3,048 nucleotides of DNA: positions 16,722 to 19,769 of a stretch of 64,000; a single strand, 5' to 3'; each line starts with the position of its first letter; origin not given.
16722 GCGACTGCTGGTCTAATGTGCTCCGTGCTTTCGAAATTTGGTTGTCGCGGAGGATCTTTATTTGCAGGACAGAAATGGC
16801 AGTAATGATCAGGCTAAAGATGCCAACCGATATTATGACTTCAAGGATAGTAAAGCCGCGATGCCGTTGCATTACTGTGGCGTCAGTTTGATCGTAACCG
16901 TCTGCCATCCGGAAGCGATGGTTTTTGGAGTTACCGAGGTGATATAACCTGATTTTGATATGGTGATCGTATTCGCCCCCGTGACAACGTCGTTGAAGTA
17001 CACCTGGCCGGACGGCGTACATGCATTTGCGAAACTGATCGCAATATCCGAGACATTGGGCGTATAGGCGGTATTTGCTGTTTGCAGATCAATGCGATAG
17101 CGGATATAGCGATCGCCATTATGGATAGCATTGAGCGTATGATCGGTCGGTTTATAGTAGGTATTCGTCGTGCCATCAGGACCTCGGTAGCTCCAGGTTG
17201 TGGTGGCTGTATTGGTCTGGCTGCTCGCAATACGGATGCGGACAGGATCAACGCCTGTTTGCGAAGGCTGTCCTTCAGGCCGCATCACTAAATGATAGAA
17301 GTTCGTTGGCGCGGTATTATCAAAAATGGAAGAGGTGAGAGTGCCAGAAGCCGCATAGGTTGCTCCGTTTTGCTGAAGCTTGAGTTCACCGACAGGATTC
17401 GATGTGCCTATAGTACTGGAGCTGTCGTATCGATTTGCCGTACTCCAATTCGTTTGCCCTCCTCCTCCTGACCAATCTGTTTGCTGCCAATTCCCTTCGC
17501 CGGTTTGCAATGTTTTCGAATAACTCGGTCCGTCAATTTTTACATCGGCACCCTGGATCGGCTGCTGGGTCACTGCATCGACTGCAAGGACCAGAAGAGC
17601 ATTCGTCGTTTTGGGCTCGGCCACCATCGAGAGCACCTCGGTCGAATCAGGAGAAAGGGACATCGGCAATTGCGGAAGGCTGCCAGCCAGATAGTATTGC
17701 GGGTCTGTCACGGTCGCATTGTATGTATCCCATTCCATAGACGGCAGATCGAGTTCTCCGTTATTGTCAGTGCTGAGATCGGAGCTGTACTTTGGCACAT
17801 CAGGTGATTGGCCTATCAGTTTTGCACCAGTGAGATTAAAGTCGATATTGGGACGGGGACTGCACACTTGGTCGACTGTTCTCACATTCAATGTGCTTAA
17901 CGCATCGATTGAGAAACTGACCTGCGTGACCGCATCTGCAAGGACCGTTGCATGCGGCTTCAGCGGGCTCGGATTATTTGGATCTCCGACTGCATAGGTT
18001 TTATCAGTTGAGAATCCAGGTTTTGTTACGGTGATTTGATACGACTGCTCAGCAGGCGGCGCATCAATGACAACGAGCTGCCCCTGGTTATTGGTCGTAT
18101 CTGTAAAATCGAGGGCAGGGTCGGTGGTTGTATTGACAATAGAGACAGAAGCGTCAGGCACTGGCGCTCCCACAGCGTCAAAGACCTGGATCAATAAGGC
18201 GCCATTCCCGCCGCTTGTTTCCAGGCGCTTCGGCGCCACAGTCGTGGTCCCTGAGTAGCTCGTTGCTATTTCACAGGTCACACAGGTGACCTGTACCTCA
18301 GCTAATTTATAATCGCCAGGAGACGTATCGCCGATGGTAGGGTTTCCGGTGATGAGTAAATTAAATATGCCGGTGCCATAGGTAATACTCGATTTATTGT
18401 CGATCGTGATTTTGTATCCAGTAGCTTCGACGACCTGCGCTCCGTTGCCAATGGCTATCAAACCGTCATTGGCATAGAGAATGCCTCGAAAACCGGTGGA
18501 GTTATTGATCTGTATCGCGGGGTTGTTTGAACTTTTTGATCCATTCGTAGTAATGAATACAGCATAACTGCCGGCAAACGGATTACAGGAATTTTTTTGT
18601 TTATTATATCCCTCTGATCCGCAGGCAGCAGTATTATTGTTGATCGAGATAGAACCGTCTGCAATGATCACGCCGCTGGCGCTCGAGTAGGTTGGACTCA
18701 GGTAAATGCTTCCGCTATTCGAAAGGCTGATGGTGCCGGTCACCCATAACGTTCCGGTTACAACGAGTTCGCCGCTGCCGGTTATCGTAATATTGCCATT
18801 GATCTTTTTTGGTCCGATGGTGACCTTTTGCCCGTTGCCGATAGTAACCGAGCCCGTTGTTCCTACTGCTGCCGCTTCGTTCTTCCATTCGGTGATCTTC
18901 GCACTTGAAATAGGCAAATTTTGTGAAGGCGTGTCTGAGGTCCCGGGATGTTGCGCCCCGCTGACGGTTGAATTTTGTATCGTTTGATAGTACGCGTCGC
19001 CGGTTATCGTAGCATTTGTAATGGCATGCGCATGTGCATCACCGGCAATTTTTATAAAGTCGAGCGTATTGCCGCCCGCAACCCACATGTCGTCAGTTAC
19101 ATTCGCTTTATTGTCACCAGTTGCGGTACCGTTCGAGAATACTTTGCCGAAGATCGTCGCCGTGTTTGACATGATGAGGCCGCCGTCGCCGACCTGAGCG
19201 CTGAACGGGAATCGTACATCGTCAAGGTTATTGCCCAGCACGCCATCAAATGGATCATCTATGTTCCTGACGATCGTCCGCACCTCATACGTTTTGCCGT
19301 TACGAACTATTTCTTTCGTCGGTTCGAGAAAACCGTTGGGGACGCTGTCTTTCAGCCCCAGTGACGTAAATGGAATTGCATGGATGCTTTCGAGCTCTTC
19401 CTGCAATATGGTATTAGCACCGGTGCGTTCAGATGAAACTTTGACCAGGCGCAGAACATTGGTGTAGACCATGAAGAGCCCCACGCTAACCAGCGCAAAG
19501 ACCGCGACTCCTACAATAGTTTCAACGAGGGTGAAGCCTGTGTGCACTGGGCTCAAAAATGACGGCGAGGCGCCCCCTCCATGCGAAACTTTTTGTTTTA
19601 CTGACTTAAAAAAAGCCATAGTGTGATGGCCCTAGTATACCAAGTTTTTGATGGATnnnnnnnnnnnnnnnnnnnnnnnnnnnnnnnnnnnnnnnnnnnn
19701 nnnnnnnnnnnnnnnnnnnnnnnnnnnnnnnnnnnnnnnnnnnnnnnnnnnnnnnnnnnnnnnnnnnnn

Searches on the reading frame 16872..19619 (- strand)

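Call 4: search_protein_families(library=pfam, proteins=[window:16872-19619:-], max_evalue=0.01)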
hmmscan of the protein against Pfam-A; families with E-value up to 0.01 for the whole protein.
window:16872-19619:- (915 aa): 2 families
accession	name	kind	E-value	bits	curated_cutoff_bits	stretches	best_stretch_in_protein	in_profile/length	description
PF13620.12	CarboxypepD_reg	-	4.1e-10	40.3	32.3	1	478-544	5-68/82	Carboxypeptidase regulatory-like domain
PF07963.17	N_methyl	-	0.0033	17.4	21.2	1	28-49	6-27/27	Prokaryotic N-terminal methylation motif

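Call 5: search_protein_families(library=ncbifam, proteins=[window:16872-19619:-], max_evalue=0.01)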
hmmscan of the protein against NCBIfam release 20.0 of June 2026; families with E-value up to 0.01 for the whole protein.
window:16872-19619:- (915 aa): 1 family
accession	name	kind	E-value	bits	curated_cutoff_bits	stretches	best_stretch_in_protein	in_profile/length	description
TIGR01711.1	gspJ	equivalog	5.9e-05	22.9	64.85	1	28-68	2-42/192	type II secretion system minor pseudopilin GspJ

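Call 35: search_protein_families(library=pfam, proteins=[window:16872-19619:-], max_evalue=10)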
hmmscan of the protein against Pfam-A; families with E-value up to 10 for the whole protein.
window:16872-19619:- (915 aa): 3 families
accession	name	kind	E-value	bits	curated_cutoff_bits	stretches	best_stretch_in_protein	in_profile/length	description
PF13620.12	CarboxypepD_reg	-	4.1e-10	40.3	32.3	2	478-544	5-68/82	Carboxypeptidase regulatory-like domain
PF07963.17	N_methyl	-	0.0033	17.4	21.2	1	28-49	6-27/27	Prokaryotic N-terminal methylation motif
PF24107.1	DUF7382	-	0.35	11.2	27.4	1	468-516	15-63/65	Domain of unknown function (DUF7382)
